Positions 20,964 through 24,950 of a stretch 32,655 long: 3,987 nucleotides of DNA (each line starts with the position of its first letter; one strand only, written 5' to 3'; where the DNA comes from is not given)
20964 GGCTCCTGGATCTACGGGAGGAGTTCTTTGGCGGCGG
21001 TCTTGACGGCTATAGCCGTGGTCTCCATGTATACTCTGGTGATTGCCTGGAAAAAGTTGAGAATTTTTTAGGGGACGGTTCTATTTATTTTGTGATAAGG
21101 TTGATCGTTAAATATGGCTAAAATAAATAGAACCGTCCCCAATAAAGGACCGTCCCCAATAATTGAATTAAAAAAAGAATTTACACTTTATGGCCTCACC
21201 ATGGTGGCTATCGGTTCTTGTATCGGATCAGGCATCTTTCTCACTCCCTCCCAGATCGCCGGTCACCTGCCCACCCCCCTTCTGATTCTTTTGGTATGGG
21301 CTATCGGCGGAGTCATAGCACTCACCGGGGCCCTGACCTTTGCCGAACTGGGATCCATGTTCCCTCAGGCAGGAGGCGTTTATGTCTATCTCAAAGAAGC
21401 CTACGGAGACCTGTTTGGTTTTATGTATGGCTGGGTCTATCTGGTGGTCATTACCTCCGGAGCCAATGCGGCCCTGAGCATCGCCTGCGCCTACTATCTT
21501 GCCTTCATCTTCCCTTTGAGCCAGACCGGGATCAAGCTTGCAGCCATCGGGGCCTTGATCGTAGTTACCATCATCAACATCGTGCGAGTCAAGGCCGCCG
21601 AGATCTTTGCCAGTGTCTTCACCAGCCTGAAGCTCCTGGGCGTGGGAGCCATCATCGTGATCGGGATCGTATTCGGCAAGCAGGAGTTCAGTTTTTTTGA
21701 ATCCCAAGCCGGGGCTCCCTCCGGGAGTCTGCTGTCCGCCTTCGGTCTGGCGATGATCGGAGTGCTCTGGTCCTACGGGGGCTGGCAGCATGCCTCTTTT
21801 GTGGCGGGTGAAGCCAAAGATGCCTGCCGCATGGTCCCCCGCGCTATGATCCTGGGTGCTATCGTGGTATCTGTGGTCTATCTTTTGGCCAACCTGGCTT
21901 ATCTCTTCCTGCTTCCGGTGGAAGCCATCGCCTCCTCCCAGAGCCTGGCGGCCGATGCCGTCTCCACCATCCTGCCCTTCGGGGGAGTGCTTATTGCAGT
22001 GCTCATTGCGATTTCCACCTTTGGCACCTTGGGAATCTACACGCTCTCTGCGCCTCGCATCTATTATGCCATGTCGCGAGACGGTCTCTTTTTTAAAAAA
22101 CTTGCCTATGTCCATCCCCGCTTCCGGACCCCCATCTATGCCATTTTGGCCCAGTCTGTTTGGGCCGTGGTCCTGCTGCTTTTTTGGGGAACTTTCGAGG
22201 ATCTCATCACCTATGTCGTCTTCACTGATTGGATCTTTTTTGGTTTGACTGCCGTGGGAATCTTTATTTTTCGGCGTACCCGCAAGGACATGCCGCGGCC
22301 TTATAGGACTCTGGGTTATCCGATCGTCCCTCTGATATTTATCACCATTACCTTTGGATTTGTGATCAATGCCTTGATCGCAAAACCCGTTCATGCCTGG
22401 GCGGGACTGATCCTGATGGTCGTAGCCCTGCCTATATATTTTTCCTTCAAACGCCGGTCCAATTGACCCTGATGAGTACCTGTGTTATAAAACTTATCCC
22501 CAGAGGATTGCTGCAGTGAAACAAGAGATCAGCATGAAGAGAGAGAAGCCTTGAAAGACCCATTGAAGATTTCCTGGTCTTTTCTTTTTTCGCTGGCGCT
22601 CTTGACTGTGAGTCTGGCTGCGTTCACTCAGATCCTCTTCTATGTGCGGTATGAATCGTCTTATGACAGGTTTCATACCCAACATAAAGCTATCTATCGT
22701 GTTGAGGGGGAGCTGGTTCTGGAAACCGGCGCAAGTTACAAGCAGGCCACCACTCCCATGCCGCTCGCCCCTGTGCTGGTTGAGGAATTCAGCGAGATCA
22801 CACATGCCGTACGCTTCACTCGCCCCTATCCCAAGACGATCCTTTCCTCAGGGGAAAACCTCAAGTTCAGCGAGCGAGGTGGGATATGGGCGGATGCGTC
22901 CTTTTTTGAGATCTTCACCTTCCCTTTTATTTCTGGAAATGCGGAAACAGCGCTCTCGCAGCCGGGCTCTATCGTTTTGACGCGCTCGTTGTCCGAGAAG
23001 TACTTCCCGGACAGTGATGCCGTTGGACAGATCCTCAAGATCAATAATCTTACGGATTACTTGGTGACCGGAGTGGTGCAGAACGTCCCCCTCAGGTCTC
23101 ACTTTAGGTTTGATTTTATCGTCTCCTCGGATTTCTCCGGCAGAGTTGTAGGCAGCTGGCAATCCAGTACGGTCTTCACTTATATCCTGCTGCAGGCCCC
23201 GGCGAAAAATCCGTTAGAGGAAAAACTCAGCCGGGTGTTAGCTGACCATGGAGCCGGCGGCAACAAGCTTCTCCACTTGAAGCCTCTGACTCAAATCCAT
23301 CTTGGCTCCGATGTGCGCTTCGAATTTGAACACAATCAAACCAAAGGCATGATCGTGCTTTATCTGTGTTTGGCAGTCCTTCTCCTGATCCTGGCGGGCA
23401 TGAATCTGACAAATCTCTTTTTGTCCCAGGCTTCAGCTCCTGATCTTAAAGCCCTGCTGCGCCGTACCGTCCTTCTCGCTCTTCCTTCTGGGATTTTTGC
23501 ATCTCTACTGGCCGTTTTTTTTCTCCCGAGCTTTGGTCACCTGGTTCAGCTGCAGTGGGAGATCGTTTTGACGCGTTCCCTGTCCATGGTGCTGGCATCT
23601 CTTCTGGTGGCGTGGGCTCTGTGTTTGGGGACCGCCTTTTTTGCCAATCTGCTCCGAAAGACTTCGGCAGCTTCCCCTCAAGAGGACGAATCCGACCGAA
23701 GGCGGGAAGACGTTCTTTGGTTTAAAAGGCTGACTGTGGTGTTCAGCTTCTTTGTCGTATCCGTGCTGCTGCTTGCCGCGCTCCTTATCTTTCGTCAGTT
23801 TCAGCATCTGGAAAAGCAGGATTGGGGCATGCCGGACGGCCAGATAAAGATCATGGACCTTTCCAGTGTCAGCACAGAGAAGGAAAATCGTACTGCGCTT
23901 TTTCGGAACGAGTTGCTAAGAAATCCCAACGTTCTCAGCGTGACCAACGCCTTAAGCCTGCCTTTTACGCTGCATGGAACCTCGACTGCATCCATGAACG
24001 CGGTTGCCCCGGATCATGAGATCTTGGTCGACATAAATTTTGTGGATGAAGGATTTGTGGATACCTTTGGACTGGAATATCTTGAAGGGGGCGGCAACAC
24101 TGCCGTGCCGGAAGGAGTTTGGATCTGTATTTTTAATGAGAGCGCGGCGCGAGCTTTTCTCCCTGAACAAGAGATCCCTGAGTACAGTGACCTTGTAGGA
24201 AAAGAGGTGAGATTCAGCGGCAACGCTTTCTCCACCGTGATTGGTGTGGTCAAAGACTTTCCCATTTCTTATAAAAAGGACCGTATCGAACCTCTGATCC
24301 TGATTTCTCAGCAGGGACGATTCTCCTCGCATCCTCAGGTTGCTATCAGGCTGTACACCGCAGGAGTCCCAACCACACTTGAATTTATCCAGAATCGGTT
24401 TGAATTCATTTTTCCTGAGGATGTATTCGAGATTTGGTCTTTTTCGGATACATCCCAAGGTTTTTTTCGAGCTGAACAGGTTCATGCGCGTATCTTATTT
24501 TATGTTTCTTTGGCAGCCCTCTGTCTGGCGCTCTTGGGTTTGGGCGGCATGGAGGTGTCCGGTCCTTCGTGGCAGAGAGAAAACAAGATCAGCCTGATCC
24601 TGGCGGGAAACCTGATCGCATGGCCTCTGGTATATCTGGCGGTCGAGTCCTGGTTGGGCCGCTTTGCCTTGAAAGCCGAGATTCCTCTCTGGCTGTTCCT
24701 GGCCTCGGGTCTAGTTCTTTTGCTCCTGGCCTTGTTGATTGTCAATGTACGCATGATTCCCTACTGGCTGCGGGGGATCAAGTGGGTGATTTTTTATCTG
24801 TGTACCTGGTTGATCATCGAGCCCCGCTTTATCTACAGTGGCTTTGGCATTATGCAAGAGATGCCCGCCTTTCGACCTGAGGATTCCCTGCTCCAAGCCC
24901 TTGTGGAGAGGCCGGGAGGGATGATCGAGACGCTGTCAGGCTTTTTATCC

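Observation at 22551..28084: Coupled pair: a 1330-aa FtsX-like fusion lacking both ATPase-coupling motifs, plus an exported CXXCH beta-propeller protein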

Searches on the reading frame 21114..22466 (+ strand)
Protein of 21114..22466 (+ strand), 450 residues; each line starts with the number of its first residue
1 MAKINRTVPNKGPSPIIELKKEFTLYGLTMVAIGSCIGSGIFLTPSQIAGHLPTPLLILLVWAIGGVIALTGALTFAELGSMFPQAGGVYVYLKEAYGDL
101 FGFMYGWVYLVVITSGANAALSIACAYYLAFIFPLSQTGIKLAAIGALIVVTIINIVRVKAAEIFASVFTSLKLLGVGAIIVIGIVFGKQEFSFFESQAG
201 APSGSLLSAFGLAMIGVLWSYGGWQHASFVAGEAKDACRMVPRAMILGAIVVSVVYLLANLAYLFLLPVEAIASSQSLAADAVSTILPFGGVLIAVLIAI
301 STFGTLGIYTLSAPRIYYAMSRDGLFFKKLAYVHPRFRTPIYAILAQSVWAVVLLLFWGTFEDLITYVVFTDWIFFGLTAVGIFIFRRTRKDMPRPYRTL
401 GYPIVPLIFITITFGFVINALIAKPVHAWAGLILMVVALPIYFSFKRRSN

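Call 3: search_protein_families(library=pfam, proteins=[window:21114-22466:+], max_evalue=0.01)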
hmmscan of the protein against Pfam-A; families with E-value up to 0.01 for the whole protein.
window:21114-22466:+ (450 aa): 2 families
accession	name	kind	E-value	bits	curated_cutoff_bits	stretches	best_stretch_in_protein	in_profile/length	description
PF13520.12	AA_permease_2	-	1.1e-56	193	27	1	24-437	2-422/427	Amino acid permease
PF00324.27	AA_permease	-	1.2e-33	117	24.6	1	27-419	1-414/470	Amino acid permease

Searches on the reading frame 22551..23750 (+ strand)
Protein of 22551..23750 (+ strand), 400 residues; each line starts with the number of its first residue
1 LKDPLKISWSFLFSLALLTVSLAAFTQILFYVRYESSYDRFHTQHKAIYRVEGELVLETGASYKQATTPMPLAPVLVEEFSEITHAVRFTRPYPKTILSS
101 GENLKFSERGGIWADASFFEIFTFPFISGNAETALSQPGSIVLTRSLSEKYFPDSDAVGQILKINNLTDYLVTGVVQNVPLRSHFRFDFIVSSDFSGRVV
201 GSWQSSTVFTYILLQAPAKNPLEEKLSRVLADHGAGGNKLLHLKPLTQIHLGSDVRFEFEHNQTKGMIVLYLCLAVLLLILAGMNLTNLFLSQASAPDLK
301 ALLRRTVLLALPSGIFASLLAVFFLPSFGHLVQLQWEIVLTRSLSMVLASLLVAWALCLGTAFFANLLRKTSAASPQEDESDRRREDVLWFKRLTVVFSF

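Call 5: search_protein_families(library=pfam, proteins=[window:22551-23750:+], max_evalue=10)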
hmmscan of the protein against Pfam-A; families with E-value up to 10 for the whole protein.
window:22551-23750:+ (400 aa): 1 family
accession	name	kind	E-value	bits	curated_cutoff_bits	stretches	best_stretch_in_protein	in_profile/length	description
PF12704.14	MacB_PCD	-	2.2e-14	54.7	27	1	14-214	4-191/207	MacB-like periplasmic core domain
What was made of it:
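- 22647..23336 (+): Periplasmic core domain 1 (MacB_PCD, aa 33-262). Pfam PF12704, 54.7 bits against a cutoff of 27 (call 5). dN/dS 0.13.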

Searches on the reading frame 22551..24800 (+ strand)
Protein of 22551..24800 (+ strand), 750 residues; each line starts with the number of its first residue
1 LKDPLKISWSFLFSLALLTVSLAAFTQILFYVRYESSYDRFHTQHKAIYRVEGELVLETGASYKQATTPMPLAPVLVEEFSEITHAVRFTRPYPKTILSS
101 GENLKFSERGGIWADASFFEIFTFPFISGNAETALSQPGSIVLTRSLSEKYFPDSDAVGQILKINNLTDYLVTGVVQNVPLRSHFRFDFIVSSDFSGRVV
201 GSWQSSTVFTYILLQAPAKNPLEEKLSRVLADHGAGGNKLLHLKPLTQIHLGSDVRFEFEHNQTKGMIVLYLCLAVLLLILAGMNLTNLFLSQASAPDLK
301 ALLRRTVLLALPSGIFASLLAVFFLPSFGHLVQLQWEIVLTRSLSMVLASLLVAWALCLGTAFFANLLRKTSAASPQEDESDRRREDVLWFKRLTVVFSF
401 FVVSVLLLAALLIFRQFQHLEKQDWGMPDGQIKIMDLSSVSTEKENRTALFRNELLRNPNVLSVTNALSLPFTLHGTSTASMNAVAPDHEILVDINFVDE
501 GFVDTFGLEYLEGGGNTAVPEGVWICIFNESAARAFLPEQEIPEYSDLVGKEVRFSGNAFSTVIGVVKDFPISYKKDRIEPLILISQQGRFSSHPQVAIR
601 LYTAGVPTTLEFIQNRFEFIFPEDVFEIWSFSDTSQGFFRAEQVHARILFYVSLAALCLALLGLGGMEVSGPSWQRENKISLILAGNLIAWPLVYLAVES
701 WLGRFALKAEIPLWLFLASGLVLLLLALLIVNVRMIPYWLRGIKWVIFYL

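Call 5: search_protein_families(library=pfam, proteins=[window:22551-24800:+], max_evalue=10)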
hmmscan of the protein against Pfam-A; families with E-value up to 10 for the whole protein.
window:22551-24800:+ (750 aa): 3 families
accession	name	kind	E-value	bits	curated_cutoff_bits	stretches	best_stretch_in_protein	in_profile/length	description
PF12704.14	MacB_PCD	-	1.6e-21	78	27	2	14-196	4-174/207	MacB-like periplasmic core domain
PF14093.11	DUF4271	-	0.012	15.9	29.7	1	346-419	5-78/206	Domain of unknown function (DUF4271)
PF05702.16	Herpes_UL49_5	-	0.014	15.9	22.2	1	622-663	38-79/98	Herpesvirus UL49.5 envelope/tegument protein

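Call 6: search_protein_families(library=ncbifam, proteins=[window:22551-24800:+], max_evalue=1)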
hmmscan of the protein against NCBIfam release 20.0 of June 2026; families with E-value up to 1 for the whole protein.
window:22551-24800:+ (750 aa): 2 families
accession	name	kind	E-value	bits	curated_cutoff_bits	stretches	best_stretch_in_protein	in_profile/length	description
TIGR03434.1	ADOP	subfamily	7e-30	103.8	622.3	2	263-667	266-699/803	ADOP family duplicated permease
NF038008.1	ABC_perm_DarB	equivalog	8.3e-25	86.8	700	1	15-586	14-609/777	darobactin export ABC transporter permease subunit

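Call 35: search_solved_structures(query=window:22551-24800:+, max_evalue=1, show_alignments=2)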
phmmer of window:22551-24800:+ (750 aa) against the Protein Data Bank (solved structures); distinct sequences matched with E-value up to 1: 6.
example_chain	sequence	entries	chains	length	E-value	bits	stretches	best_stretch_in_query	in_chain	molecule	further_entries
3is6_A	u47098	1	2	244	0.039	15.5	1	71-218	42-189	putative permease protein, ABC transporter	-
8x5x_B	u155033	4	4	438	0.081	14.5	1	280-438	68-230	Histamine H1 receptor,Soluble cytochrome b562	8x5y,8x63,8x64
7dfl_R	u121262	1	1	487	0.16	13.4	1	280-410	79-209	Histamine H1 receptor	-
8yn2_R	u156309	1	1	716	0.42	12.1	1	281-410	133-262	Histamine H1 receptor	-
9lrb_R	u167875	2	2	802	0.44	12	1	281-410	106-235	Histamine H1 receptor,Genome polyprotein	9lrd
3rze_A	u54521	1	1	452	0.76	11.2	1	280-409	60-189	Histamine H1 receptor, Lysozyme chimera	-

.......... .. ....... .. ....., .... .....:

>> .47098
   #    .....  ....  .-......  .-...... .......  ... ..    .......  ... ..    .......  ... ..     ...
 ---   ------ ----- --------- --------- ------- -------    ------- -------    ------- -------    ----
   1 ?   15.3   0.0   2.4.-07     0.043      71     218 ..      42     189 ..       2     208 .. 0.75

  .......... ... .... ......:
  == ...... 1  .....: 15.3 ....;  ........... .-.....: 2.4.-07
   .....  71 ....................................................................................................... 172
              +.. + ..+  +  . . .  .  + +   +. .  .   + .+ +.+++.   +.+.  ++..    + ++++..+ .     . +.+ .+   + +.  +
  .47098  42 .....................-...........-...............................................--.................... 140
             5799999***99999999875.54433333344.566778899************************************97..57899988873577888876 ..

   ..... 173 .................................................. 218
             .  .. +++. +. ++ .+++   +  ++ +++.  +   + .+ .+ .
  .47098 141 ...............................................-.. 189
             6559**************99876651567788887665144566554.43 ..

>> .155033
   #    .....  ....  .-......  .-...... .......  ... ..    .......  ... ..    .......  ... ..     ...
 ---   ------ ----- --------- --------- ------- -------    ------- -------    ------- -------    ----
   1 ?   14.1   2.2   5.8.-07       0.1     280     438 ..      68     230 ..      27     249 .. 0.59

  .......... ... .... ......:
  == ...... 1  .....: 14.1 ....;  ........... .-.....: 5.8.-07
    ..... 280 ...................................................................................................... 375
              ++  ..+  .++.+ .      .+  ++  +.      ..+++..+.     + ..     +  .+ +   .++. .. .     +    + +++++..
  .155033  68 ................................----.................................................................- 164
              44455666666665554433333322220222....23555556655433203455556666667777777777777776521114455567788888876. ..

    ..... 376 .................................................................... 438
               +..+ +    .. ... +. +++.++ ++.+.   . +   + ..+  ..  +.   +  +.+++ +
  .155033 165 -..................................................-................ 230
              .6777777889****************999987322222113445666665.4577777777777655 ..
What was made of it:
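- Tried and rejected: The permease half gave one weak periplasmic-domain match, 3is6 (call 35).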
